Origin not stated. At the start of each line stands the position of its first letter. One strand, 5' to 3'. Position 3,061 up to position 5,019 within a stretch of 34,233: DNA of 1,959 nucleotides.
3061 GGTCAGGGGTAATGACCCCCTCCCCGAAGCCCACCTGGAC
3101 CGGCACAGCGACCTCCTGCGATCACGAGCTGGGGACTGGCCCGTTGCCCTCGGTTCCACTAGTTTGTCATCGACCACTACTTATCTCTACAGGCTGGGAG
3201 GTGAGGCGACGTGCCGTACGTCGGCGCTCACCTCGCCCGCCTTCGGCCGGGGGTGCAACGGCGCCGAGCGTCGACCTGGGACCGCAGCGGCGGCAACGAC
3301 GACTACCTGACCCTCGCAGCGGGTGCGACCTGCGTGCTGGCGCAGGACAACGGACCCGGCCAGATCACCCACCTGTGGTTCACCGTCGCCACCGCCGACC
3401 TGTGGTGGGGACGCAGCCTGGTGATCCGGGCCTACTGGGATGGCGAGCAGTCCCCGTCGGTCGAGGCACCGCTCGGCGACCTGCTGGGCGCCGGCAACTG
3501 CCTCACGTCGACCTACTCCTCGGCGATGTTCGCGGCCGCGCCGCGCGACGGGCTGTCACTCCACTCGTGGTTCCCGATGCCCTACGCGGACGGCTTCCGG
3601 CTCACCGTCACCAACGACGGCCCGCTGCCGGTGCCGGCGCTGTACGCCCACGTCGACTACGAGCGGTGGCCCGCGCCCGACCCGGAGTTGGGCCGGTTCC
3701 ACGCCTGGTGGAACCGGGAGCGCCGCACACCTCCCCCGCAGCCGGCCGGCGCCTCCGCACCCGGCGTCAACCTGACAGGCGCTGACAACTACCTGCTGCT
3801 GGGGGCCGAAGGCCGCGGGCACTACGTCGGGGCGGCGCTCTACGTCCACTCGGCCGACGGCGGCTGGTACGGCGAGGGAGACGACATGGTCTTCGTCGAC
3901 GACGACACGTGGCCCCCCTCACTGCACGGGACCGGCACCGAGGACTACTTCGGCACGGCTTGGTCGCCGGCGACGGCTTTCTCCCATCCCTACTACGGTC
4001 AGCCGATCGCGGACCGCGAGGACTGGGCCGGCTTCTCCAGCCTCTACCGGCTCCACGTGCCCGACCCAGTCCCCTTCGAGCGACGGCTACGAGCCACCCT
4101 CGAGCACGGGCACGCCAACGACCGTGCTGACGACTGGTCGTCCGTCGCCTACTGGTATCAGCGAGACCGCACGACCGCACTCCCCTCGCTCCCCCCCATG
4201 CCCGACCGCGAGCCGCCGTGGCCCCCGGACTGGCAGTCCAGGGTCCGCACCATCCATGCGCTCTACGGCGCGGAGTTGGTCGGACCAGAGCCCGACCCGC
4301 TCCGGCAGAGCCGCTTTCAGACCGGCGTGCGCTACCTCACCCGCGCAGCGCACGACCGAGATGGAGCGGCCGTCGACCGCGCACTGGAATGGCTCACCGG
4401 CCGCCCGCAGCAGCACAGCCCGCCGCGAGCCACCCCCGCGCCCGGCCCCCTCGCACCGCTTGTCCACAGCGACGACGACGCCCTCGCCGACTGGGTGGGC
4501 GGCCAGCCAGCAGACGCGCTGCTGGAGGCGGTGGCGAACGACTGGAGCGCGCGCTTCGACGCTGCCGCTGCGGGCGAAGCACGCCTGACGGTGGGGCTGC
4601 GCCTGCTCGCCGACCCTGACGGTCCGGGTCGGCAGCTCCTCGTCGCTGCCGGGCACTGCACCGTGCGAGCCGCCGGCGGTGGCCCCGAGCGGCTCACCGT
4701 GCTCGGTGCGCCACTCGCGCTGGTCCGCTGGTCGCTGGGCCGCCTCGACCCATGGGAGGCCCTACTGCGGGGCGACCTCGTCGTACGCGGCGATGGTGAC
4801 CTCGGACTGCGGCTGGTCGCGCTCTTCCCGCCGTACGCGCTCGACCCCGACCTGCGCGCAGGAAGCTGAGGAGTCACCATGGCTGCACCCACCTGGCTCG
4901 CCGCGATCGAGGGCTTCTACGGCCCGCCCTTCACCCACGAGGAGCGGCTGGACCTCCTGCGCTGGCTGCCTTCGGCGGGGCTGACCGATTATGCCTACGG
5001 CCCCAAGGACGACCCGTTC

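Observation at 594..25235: Candidate undescribed system: import and intracellular dismantling of an acylated GlcNAc-containing glycoconjugate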

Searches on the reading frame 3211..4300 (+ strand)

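Call 60: search_solved_structures(query=window:3211-4300:+, max_evalue=1e-30, show_alignments=3)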
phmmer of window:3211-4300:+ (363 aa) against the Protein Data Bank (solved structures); distinct sequences matched with E-value up to 1e-30: 4.
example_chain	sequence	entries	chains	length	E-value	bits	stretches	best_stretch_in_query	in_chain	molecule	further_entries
4kq7_A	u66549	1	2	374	4.5e-80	272.7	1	8-335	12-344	hypothetical protein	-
8ah3_A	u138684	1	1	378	1.4e-75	257.8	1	7-334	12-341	DG02479 GH127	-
7v1v_A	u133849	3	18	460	8.5e-68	232.2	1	63-338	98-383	Difructose dianhydride I synthase/hydrolase (alphaFFase1) | Difructose dianhydride I synthase/hydrolase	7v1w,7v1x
8ic8_A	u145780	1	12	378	9.1e-39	136.6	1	34-294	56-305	Exo-alpha-D-arabinofuranosidase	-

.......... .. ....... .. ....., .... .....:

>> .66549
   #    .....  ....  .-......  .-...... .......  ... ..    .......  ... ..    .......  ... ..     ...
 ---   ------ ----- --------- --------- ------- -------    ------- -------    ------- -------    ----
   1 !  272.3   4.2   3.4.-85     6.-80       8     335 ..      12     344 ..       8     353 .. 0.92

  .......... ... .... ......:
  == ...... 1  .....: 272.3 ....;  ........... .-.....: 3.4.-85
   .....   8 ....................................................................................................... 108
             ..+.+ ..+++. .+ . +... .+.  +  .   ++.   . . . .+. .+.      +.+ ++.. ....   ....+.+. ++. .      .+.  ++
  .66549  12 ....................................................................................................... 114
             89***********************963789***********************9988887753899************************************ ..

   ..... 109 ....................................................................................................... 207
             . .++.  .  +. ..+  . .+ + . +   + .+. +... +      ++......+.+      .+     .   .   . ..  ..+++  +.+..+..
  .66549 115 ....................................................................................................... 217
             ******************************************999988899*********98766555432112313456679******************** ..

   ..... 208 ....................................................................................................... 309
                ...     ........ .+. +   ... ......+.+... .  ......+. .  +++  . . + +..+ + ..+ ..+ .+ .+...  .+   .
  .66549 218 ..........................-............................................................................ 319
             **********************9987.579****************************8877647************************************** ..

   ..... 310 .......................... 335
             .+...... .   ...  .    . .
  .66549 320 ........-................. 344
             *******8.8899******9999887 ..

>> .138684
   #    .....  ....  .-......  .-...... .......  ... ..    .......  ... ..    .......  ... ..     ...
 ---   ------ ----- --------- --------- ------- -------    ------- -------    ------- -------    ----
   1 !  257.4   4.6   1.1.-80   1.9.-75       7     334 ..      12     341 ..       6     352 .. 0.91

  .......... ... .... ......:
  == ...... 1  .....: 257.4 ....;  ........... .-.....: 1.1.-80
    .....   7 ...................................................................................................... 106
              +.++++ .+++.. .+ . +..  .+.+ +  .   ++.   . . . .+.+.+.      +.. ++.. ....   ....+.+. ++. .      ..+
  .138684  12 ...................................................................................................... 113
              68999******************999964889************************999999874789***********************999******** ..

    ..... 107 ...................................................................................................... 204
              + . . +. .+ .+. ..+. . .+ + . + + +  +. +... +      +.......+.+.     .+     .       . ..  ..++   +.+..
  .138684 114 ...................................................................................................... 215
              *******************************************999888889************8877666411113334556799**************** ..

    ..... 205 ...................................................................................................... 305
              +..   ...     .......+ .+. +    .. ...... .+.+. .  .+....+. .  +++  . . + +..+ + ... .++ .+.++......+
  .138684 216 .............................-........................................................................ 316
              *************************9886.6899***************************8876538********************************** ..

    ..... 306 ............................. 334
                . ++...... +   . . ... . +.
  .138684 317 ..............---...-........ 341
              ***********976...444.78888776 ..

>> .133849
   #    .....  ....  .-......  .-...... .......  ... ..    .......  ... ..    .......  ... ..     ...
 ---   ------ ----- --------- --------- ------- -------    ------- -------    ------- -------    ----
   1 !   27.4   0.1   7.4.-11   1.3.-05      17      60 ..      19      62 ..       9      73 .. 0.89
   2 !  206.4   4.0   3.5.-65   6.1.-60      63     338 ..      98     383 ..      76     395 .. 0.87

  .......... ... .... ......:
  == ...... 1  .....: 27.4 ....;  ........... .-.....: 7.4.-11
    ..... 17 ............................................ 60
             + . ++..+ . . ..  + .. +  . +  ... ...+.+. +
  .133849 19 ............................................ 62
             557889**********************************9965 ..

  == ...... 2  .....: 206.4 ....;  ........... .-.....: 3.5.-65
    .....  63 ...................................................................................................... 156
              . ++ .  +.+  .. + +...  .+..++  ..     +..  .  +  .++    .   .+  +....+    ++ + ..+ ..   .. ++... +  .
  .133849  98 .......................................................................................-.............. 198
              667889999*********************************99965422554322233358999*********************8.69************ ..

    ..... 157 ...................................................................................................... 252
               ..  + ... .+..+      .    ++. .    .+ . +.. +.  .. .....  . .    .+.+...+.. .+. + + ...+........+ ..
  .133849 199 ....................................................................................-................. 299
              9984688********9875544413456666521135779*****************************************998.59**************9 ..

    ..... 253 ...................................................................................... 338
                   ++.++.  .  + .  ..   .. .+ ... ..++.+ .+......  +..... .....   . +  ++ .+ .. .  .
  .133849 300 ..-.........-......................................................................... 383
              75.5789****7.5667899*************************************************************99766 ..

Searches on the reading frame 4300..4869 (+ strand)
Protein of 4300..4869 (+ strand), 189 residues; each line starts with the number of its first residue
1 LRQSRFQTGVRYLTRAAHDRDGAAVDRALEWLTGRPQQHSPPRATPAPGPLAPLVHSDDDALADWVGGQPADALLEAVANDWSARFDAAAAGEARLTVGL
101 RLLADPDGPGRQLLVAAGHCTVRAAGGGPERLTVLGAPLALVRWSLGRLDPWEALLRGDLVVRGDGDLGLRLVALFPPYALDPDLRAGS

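Call 27: search_protein_families(library=pfam, proteins=[window:4300-4869:+], max_evalue=5)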
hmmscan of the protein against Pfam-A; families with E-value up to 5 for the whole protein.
window:4300-4869:+ (189 aa): 1 family
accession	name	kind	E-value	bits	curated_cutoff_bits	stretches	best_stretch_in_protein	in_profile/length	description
PF02036.22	SCP2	-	0.0016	19.2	21.3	1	112-176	36-100/101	SCP-2 sterol transfer family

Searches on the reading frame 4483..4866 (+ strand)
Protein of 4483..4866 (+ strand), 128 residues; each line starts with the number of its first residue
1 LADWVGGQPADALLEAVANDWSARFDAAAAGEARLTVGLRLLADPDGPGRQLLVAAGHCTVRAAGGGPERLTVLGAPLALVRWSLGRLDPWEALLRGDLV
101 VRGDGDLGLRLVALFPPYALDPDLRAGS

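Call 46: search_solved_structures(query=A4, max_evalue=1)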
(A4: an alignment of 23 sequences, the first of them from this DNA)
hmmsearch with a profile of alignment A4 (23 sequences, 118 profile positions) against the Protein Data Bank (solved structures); distinct sequences matched with E-value up to 1: 21.
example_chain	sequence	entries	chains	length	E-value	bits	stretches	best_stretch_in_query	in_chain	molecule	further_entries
1c44_A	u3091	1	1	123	3.4e-06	30.2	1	43-110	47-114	PROTEIN (STEROL CARRIER PROTEIN 2)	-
2c0l_B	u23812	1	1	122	3.7e-06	30.1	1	43-110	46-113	NONSPECIFIC LIPID-TRANSFER PROTEIN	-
1qnd_A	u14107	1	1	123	3.8e-06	30.1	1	43-110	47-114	NONSPECIFIC LIPID-TRANSFER PROTEIN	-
4uei_A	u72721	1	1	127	7.7e-06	29.1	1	32-110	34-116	STEROL CARRIER PROTEIN 2/3-OXOACYL-COA THIOLASE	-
1ikt_A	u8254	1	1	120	3.1e-05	27.1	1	25-112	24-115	ESTRADIOL 17 BETA-DEHYDROGENASE 4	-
6z1x_A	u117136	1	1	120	3.7e-05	26.9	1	25-112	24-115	Peroxisomal multifunctional enzyme type 2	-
8af2_A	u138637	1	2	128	4.5e-05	26.6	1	25-112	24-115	Enoyl-CoA hydratase 2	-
8af3_A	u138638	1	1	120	5e-05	26.5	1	25-111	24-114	Enoyl-CoA hydratase 2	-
6z1w_A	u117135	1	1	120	5.6e-05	26.3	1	25-112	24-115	Peroxisomal multifunctional enzyme type 2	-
2cx7_A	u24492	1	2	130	0.0024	21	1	48-98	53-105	Sterol carrier protein 2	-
1wfr_A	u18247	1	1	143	0.003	20.7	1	48-98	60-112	Hypothetical Protein TT1886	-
3cnu_A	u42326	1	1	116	0.0087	19.2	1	51-110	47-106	Predicted coding region AF_1534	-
3bn8_A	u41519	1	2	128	0.013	18.7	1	52-110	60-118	Putative sterol carrier protein 2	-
2nbm_A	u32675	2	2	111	0.063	16.5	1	12-112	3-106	Sterol carrier protein 2-like 2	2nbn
2qzt_A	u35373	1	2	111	0.078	16.1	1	11-109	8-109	Sterol carrier protein 2-like 2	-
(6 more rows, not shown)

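Call 47: search_protein_families(library=pfam, alignment_id=A4, max_evalue=0.01)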
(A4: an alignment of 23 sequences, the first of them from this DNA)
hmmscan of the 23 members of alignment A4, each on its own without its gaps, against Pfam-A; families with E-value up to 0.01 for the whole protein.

A. member 1, seq(128 aa): 1 family
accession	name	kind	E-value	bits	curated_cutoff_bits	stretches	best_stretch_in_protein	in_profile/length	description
PF02036.22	SCP2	-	0.00071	20.3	21.3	1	51-115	36-100/101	SCP-2 sterol transfer family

B. families by the number of members that match (of 23 scanned): 6 families
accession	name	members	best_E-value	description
PF02036.22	SCP2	22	1.6e-07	SCP-2 sterol transfer family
PF14864.11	Alkyl_sulf_C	4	5.5e-06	Alkyl sulfatase C-terminal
PF13530.11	SCP2_2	3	0.00019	Sterol carrier protein domain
PF17843.6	MycE_N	1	0.0015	MycE methyltransferase N-terminal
PF07398.16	MDMPI_C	1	0.0018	MDMPI C-terminal domain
PF09621.15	LcrR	1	0.0027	Type III secretion system regulator (LcrR)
